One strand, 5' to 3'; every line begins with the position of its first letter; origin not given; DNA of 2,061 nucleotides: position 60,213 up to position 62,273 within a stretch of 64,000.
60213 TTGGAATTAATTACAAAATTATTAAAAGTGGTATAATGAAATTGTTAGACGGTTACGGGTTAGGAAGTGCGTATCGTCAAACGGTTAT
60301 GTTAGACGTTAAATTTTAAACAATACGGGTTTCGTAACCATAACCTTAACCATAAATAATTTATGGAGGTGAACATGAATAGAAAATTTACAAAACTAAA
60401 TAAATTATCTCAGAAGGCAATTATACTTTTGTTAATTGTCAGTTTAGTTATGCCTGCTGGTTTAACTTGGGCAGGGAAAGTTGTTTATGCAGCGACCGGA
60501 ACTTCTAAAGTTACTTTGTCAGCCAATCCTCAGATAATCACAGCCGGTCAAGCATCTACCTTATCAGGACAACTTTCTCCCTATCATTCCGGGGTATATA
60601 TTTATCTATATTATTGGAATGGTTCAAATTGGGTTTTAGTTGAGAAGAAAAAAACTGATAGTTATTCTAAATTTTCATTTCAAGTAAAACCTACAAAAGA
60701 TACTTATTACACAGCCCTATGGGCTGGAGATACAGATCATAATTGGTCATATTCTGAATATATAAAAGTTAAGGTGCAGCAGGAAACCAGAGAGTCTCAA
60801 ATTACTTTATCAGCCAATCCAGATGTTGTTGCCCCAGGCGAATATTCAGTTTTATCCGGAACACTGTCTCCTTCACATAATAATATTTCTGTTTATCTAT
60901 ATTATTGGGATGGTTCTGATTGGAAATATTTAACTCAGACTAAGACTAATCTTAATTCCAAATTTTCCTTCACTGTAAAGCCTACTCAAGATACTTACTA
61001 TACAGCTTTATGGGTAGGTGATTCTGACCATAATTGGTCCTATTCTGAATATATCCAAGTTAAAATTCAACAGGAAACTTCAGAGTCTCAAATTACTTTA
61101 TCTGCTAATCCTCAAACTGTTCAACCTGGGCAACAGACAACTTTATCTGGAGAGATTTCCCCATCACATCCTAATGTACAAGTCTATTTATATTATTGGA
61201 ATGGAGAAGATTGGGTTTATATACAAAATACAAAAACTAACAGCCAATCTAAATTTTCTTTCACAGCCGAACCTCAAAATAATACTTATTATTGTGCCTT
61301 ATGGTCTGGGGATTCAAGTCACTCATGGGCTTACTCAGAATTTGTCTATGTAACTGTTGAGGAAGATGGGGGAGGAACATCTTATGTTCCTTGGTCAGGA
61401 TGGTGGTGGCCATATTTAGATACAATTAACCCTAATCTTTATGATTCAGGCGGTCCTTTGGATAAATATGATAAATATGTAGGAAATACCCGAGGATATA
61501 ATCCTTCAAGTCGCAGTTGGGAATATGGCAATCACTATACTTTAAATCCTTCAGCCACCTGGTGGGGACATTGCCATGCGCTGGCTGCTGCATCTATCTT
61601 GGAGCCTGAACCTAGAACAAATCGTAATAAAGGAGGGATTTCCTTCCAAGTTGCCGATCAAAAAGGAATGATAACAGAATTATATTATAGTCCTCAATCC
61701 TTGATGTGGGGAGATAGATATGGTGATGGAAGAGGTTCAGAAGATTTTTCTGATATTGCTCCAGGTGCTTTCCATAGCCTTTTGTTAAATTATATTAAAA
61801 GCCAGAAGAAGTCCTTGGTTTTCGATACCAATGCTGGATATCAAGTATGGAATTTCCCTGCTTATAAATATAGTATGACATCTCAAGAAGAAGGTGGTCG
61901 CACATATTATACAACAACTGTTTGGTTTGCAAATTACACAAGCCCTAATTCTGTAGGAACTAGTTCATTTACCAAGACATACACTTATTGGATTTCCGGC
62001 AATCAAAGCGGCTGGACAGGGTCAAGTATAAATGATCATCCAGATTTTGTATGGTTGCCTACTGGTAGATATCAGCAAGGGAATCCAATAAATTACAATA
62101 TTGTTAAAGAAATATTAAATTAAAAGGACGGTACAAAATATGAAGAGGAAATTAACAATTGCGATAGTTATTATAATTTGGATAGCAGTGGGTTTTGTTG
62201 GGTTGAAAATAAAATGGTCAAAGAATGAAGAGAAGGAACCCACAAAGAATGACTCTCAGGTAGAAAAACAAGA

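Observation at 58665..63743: Terminal cluster of four secreted/surface proteins with internal repeats: Ig-like triplet plus transglutaminase-like domain, and an LPxxG-type sorting-signal-like anchor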

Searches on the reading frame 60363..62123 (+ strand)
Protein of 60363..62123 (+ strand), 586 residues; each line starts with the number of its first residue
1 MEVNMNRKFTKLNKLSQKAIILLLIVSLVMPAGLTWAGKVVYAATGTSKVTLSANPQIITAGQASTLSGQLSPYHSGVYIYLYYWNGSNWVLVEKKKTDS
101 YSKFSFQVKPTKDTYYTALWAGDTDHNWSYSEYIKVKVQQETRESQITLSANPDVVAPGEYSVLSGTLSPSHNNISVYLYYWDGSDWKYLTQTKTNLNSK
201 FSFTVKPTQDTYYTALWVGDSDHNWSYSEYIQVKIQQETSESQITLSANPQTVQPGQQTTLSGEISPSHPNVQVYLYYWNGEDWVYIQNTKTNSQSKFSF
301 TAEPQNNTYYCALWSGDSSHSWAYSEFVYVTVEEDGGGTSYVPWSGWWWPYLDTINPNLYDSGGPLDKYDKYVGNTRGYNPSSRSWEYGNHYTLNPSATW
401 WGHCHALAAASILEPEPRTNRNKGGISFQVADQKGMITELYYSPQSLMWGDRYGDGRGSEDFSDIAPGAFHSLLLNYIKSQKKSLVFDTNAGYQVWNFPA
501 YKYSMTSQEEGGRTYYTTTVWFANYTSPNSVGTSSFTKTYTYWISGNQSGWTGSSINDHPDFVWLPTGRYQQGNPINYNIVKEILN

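Call 3: search_protein_families(library=pfam, proteins=[window:60363-62123:+], max_evalue=1)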
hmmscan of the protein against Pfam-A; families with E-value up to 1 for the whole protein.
window:60363-62123:+ (586 aa): 9 families
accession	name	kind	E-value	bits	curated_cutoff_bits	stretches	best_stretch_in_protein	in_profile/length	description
PF16683.11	TGase_elicitor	-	1.3e-24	87.1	25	2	398-513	116-244/361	Transglutaminase elicitor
PF01105.29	EMP24_GP25L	-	0.00057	20.4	25.9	0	256-319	21-85/182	emp24/gp25L/p24 family/GOLD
PF19886.4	DUF6359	-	0.007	16.6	23.2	1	202-254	32-83/110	Domain of unknown function (DUF6359)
PF20285.3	CTD9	-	0.011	16.6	27.9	0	129-182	52-105/113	C-terminal domain 9 of the ABC-three component (ABC-3C) systems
PF16640.11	Big_3_5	-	0.037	15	35.5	1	246-332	1-87/88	Bacterial Ig-like domain (group 3)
PF17957.7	Big_7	-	0.06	14.4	24.1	1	243-308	4-65/70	Bacterial Ig domain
PF15780.11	ASH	-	0.13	12.9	27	0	231-267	39-76/98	Abnormal spindle-like microcephaly-assoc'd, ASPM-SPD-2-Hydin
PF03542.21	Tuberin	-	0.3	10.6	27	0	201-260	62-121/347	Tuberin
PF10708.14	DUF2510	-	0.46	10.7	24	0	181-188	16-23/35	Protein of unknown function (DUF2510)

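Call 6: search_solved_structures(query=window:60363-62123:+, max_evalue=1, show_alignments=2)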
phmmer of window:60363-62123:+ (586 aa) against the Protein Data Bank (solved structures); distinct sequences matched with E-value up to 1: 6.
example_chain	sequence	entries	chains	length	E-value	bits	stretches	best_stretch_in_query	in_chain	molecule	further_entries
3tw5_A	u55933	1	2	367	4.6e-13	51.8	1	398-531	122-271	Transglutaminase elicitor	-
5iku_A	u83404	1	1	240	0.0023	19.8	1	174-307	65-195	Collagenase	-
6a9t_A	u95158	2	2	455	0.7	11.6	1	73-207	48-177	Intermediate cleaving peptidase 55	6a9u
4pyz_A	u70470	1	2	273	0.72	11.5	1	346-392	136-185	Ubiquitin carboxyl-terminal hydrolase 7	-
5c6d_A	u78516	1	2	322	0.86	11.3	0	346-392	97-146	Ubiquitin carboxyl-terminal hydrolase 7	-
5gg4_A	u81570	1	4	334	0.91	11.2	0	346-392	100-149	Ubiquitin carboxyl-terminal hydrolase 7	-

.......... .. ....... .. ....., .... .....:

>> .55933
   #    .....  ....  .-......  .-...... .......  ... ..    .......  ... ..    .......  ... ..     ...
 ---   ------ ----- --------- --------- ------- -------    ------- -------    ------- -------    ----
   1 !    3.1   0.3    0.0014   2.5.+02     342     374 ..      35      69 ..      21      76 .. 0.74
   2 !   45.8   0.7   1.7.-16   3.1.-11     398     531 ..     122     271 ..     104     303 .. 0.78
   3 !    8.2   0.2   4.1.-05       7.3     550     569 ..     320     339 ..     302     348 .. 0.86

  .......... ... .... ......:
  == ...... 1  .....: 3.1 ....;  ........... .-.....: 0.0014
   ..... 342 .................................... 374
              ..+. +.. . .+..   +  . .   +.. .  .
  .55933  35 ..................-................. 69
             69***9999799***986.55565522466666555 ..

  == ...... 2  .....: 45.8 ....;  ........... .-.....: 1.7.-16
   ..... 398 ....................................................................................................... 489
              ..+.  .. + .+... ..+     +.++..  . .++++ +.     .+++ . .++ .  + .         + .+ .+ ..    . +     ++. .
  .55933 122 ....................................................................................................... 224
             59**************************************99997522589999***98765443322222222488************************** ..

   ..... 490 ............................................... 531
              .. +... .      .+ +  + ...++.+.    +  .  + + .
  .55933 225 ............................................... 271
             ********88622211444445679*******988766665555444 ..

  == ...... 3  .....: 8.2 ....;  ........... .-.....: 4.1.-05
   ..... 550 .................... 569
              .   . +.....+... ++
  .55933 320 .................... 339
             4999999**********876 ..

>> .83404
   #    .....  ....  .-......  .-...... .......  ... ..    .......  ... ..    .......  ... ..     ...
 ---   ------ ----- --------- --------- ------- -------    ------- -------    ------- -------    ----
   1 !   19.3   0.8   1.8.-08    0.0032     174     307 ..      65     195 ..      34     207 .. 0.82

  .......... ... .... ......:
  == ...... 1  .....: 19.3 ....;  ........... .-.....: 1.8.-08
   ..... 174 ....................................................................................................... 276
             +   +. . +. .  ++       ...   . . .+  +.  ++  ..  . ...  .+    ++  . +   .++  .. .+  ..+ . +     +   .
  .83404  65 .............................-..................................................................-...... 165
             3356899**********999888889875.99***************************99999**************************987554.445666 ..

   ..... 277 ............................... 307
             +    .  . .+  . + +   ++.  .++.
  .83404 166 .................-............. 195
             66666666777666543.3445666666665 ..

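Call 7: search_protein_families(library=ncbifam, proteins=[window:60363-62123:+], max_evalue=1)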
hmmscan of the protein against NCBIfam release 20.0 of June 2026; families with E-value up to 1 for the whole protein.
window:60363-62123:+ (586 aa): 1 family
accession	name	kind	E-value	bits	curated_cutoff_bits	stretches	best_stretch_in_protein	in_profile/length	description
NF012200.0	choice_anch_D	domain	0.01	16.3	45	0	237-269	57-91/108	choice-of-anchor D domain-containing protein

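Call 14: find_encoding_contigs(protein=window:60363-62123:+, flank=10000, max_places=6)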
Protein window:60363-62123:+ (586 aa): no gene with exactly this product is on record in the collection.

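Call 15: find_homologous_proteins(query=window:60363-62123:+)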
Query window:60363-62123:+ (586 aa): 27 proteins with E <= 0.001 among 8000 candidates.
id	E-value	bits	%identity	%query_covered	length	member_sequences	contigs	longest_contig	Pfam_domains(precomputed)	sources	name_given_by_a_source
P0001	0.0e+0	1028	75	99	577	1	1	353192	PF16640.12,PF16683.12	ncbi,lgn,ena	-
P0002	3.3e-166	573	43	96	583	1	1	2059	PF16683.12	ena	-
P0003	1.2e-73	267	50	42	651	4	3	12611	PF20773.6,PF00629.31,PF16683.12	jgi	jgi:hypothetical protein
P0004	2.9e-71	259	48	42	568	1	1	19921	PF00754.32,PF22633.4,PF16683.12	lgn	-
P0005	4.6e-69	252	46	44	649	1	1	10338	PF20773.6,PF00629.31,PF16683.12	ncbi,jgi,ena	-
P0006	2.1e-64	236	45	43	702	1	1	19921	PF00754.32,PF22633.4,PF16683.12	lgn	-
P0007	1.2e-50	191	40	39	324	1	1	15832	PF16683.12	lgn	-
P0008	1.3e-46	178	37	32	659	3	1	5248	PF07705.18,PF16683.12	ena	-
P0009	2.1e-42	164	41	42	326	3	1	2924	PF16683.12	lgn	-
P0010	5.5e-37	146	38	39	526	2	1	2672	PF16683.12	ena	-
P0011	8.2e-35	139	36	38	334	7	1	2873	PF16683.12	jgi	jgi:hypothetical protein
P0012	1.1e-33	135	34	43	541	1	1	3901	PF16683.12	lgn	-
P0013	1.2e-33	135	34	43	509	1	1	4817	PF16683.12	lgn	-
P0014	3.9e-33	133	32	43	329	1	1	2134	PF16683.12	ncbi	-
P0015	5.0e-33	133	37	38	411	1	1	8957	PF16683.12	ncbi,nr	ncbi:MAG: hypothetical protein HY690_13730 [Chloroflexi bacterium]|nr:hypothetical protein [Chlorofl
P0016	1.7e-32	131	34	40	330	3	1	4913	PF16683.12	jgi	jgi:hypothetical protein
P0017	4.0e-32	130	33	43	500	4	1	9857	PF16683.12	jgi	jgi:hypothetical protein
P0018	4.4e-30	123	34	42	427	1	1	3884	PF16683.12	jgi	jgi:hypothetical protein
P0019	9.1e-30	122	32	43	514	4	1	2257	PF16683.12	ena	-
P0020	1.4e-29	121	36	36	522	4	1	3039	PF16683.12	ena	-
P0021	1.9e-29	121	32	42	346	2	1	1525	PF16683.12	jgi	jgi:hypothetical protein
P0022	3.1e-29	120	40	28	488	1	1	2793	PF16683.12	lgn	-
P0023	4.2e-29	120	32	39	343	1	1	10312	PF16683.12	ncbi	ncbi:MAG: hypothetical protein ACR2IK_03215 [Chloroflexota bacterium]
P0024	2.3e-26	111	34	42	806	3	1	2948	PF16683.12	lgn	-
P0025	4.4e-25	106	32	42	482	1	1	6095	PF16683.12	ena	-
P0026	7.5e-25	106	30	41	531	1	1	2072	PF16683.12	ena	-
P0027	3.7e-21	93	39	25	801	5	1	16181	PF12836.14,PF16683.12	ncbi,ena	-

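Call 16: find_encoding_contigs(protein=P0001, flank=10000, max_places=3)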
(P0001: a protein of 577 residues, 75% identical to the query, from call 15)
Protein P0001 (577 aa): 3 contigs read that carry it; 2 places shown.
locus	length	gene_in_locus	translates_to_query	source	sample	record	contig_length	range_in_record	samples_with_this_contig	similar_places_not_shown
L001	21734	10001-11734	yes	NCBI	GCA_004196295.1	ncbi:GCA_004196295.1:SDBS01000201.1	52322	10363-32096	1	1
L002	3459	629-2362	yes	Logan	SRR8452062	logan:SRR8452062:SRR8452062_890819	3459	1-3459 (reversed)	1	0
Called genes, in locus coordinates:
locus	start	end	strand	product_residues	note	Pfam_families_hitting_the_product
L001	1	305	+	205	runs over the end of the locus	-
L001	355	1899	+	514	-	PF01921:tRNA-synt_1f, PF19269:Anticodon_2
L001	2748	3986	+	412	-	PF02403:Seryl_tRNA_N, PF00587:tRNA-synt_2b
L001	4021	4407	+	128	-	PF02482:Ribosomal_S30AE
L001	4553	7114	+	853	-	PF07517:SecA_DEAD, PF01043:SecA_PP_bind, PF21090:P-loop_SecA, PF07516:SecA_SW, PF02810:SEC-C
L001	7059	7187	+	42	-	-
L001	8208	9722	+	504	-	-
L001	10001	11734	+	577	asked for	PF16640:Big_3_5 (faint), PF16683:TGase_elicitor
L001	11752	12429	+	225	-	-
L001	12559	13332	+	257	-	-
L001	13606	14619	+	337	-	PF03462:PCRF, PF00472:RF-1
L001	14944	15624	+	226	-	PF00005:ABC_tran, PF00931:NB-ARC (faint), PF13401:AAA_22 (faint), PF13304:AAA_21 (faint)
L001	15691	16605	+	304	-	PF18075:FtsX_ECD, PF02687:FtsX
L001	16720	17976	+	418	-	PF11932:DUF3450 (weak), PF13529:Peptidase_C39_2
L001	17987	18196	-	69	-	-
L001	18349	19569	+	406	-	PF22694:CtpB_N-like, PF00595:PDZ, PF13180:PDZ_2, PF17820:PDZ_6, PF03572:Peptidase_S41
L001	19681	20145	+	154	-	PF01281:Ribosomal_L9_N, PF03948:Ribosomal_L9_C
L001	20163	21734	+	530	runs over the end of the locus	PF06418:CTP_synth_N, PF00117:GATase, PF07722:Peptidase_C26 (weak)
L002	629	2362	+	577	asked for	PF16640:Big_3_5 (faint), PF16683:TGase_elicitor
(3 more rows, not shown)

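Call 17: find_encoding_contigs(protein=P0004, flank=10000, max_places=2)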
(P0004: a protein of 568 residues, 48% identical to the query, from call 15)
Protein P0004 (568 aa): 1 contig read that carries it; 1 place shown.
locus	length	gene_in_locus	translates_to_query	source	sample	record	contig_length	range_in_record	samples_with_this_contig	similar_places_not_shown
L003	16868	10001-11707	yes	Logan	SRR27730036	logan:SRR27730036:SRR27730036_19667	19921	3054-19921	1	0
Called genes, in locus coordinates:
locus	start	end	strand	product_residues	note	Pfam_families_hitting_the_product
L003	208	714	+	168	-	-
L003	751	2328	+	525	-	PF13807:GNVR (weak), PF25199:nSTAND_NTPase5 (faint), PF01656:CbiA, PF10609:ParA, PF13614:AAA_31 (weak)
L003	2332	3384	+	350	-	PF00005:ABC_tran, PF13304:AAA_21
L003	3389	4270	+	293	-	PF01061:ABC2_membrane, PF12698:ABC2_membrane_3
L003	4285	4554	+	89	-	PF05402:PqqD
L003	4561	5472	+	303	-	-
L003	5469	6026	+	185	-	-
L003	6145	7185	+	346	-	PF04055:Radical_SAM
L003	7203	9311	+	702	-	PF16683:TGase_elicitor, PF00754:F5_F8_type_C, PF22633:F5_F8_type_C_2, PF00754:F5_F8_type_C, PF22633:F5_F8_type_C_2, PF00754:F5_F8_type_C, PF22633:F5_F8_type_C_2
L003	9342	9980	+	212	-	-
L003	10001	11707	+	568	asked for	PF16683:TGase_elicitor, PF00754:F5_F8_type_C, PF22633:F5_F8_type_C_2, PF00754:F5_F8_type_C, PF22633:F5_F8_type_C_2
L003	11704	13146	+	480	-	PF04932:Wzy_C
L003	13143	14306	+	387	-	PF13439:Glyco_transf_4, PF13579:Glyco_trans_4_4, PF20706:GT4-conflict (weak), PF00534:Glycos_transf_1, PF13692:Glyco_trans_1_4, PF13524:Glyco_trans_1_2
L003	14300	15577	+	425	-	PF13439:Glyco_transf_4, PF20706:GT4-conflict (weak), PF00534:Glycos_transf_1, PF13692:Glyco_trans_1_4, PF13524:Glyco_trans_1_2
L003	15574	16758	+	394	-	PF13506:Glyco_transf_21 (weak), PF00535:Glycos_transf_2, PF10111:Glyco_tranf_2_2 (faint), PF13641:Glyco_tranf_2_3, PF13632:Glyco_trans_2_3 (weak)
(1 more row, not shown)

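Call 18: find_encoding_contigs(protein=P0003, flank=8000, max_places=2)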
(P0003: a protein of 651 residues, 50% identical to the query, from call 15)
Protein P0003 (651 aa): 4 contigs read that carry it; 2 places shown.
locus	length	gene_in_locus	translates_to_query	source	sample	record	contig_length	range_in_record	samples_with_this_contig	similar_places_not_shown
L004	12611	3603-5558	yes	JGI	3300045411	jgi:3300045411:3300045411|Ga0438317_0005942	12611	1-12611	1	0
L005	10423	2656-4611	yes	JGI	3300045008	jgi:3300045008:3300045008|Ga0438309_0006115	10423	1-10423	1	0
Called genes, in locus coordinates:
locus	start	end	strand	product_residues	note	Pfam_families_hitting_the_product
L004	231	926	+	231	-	PF00072:Response_reg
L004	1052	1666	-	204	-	-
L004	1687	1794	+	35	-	PF09907:HigB_toxin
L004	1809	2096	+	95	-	-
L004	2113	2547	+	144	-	-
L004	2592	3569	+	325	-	PF02129:Peptidase_S15, PF05448:AXE1 (faint), PF01738:DLH, PF20434:BD-FAE, PF00561:Abhydrolase_1 (weak), PF12146:Hydrolase_4 (faint), PF00326:Peptidase_S9, PF07859:Abhydrolase_3 (weak), +2 more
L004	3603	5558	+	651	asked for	PF16683:TGase_elicitor, PF00629:MAM (faint), PF20773:InhA-like_MAM (faint)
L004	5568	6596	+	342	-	-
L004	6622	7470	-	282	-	PF04468:PSP1, PF28472:PSP1_3rd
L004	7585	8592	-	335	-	PF13177:DNA_pol3_delta2, PF00004:AAA (weak), PF09115:DNApol3-delta_C (weak)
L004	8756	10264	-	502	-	PF03816:LytR_cpsA_psr, PF13399:LytR_C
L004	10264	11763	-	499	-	PF10396:TrmE_N, PF12631:MnmE_helical, PF00009:GTP_EFTU (faint), PF01926:MMR_HSR1, PF02421:FeoB_N, PF00350:Dynamin_N (faint)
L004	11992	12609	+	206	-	?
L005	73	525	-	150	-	-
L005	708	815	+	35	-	PF09907:HigB_toxin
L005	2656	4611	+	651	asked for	PF16683:TGase_elicitor, PF00629:MAM (faint), PF20773:InhA-like_MAM (faint)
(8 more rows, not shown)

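Call 40: find_encoding_contigs(protein=P0002, flank=5000, max_places=3)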
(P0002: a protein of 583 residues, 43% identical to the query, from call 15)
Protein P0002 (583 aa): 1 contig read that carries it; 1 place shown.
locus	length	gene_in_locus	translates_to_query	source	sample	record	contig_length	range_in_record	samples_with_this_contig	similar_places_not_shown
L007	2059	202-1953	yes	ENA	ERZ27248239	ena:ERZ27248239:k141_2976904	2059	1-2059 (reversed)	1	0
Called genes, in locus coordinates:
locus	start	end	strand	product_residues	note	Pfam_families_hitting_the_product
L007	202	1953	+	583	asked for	PF16683:TGase_elicitor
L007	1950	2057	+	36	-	?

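Call 41: predict_structure(alignment_id=A2)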
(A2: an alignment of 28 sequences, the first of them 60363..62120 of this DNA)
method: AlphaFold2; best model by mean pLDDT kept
length: 586 residues; sequences in the alignment: 28
mean_pLDDT: 86.4   pTM: 0.53
mean pLDDT of the five models: 86.4, 86.2, 86.2, 86.1, 84.0
residues with pLDDT >= 90: 375; 70-90: 131; 50-70: 40; < 50: 40
segments of 3 or more residues with pLDDT < 50: 1-12, 32-45, 453-462
pLDDT, mean of each block of 10 residues (from residue 1): 39 60 75 43 61 93 94 94 95 97 97 95 87 88 77 91 94 93 94 95 94 92 86 73 92 87 94 95 92 97 90 88 92 82 80 72 95 98 92 71 84 95 96 94 90 43 77 95 90 75 94 95 91 95 96 90 92 89 95
secondary structure, 60 per line:
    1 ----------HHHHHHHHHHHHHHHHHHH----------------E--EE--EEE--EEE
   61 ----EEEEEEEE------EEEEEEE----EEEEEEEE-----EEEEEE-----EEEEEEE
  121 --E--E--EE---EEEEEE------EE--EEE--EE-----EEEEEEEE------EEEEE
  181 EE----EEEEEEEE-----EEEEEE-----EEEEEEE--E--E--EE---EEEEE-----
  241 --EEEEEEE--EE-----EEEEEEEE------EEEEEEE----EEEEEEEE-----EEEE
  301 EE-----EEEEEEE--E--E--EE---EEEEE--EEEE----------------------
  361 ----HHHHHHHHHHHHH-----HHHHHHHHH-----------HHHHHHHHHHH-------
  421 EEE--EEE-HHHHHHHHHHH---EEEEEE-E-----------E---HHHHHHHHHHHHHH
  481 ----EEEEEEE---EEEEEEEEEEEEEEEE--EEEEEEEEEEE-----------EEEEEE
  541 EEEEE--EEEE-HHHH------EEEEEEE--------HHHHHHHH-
elements in order: H11-29 E53-55 E58-60 E65-72 E79-85 E90-97 E103-108 E114-120 E134-139 E150-152 E162-169 E176-182 E187-194 E200-205 E211-217 E231-235 E243-249 E259-266 E273-279 E284-291 E297-302 E308-314 E328-332 E335-338 H365-377 H383-391 H403-413 E421-423 E426-428 H430-440 E444-449 H467-480 E485-491 E495-510 E513-523 E535-545 E548-551 H553-556 E563-569 H578-585

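Call 46: fold_search(model_id=the predicted structure, library=pdb)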
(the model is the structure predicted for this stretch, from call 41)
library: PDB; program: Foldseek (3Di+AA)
matches with E <= 10: 1990; with E <= 0.001: 551
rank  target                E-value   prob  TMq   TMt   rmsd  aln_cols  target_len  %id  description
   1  6xi3                  1.8e-12  1.00  0.16  0.23  39.2       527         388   13  Crystal structure of tetra-tandem repeat in extending region of large adhesion protein (released 2020-10-14)
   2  7s63_A                7.0e-11  1.00  0.24  0.13  11.6       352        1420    8  Native-form oocyte/egg Alpha-2-Macroglobulin (A2Moo) tetramer (released 2022-01-05)
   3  6rqj_B                2.0e-10  1.00  0.18  0.17  23.2       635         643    9  Structure of human complement C5 complexed with tick inhibitors OmCI, RaCI1 and CirpT1 (released 2020-01-08)
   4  7q60                  3.8e-10  1.00  0.15  0.10  18.6       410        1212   10  Structure of TEV cleaved A2ML1 (A2ML1-TE) (released 2022-04-20)
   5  7s62                  4.0e-10  1.00  0.24  0.13  18.1       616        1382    8  Locally refined protomer structure of native-form oocyte/egg Alpha-2-Macroglobulin (A2Moo) tetramer (released 2022-01-05)
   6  3cu7_A                4.7e-10  1.00  0.16  0.08  18.9       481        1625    9  Human Complement Component 5 (released 2008-06-10)
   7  7q61_A                5.5e-10  1.00  0.15  0.09  19.2       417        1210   10  Structure of TEV conjugated A2ML1 (A2ML1-TC) (released 2022-04-20)
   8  7khf_A                5.8e-10  1.00  0.22  0.27  12.8       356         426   16  CryoEM structure of LILRB1 D3D4 domain-inserted antibody MDB1 Fab in complex with Plasmodium RIFIN (PF3D7_1373400) V2  (released 2021-03-31)
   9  9u60_E                5.8e-10  1.00  0.19  0.10  18.4       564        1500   11  C3 convertases zymogen C4b2 in loading state (released 2026-01-14)
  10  9fx2                  6.4e-10  1.00  0.18  0.10  16.0       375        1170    9  Structure of methylamine activated CD109 (released 2025-03-19)
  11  3cu7_B                8.4e-10  1.00  0.16  0.09  18.9       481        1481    9  Human Complement Component 5 (released 2008-06-10)
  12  7q62_A                1.3e-09  1.00  0.15  0.10  18.2       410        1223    9  Structure of TEV cleaved A2ML1 dimer (A2ML1-TT dimer) (released 2022-04-20)
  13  5i5k_A                1.7e-09  1.00  0.17  0.08  18.0       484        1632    9  Structure of complement C5 in complex with eculizumab (released 2016-03-16)
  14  9qk2_F                1.8e-09  1.00  0.21  0.20  26.3       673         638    8  Structure of the Complement classical and lectin pathway C3 convertase in complex with substrate C3 (released 2025-12-24)
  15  8uin_G                2.4e-09  1.00  0.22  0.21  25.8       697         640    8  Structure of the C3bBb-albicin complex (released 2024-05-08)
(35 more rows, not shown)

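Call 101: find_encoding_contigs(protein=P0007, flank=6000, max_places=1)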
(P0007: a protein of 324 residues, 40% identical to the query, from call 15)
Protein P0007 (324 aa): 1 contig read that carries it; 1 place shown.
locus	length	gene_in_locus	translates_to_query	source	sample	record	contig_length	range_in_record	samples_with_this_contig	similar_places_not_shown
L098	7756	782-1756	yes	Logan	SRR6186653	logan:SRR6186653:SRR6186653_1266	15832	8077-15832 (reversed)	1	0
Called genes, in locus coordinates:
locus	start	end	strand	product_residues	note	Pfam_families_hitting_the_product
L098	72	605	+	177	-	PF05067:Mn_catalase (weak), PF02915:Rubrerythrin, PF00210:Ferritin, PF12902:Ferritin-like (weak)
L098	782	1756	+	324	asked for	PF16683:TGase_elicitor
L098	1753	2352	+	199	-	-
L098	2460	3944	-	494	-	PF14691:Fer4_20, PF13738:Pyr_redox_3 (faint), PF00070:Pyr_redox (weak), PF01266:DAO (weak), PF03486:HI0933_like (faint), PF07992:Pyr_redox_2, PF01593:Amino_oxidase (weak), PF13450:NAD_binding_8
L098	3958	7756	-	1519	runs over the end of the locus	PF00310:GATase_2, PF04898:Glu_syn_central, PF01645:Glu_synthase, PF01493:GXGXG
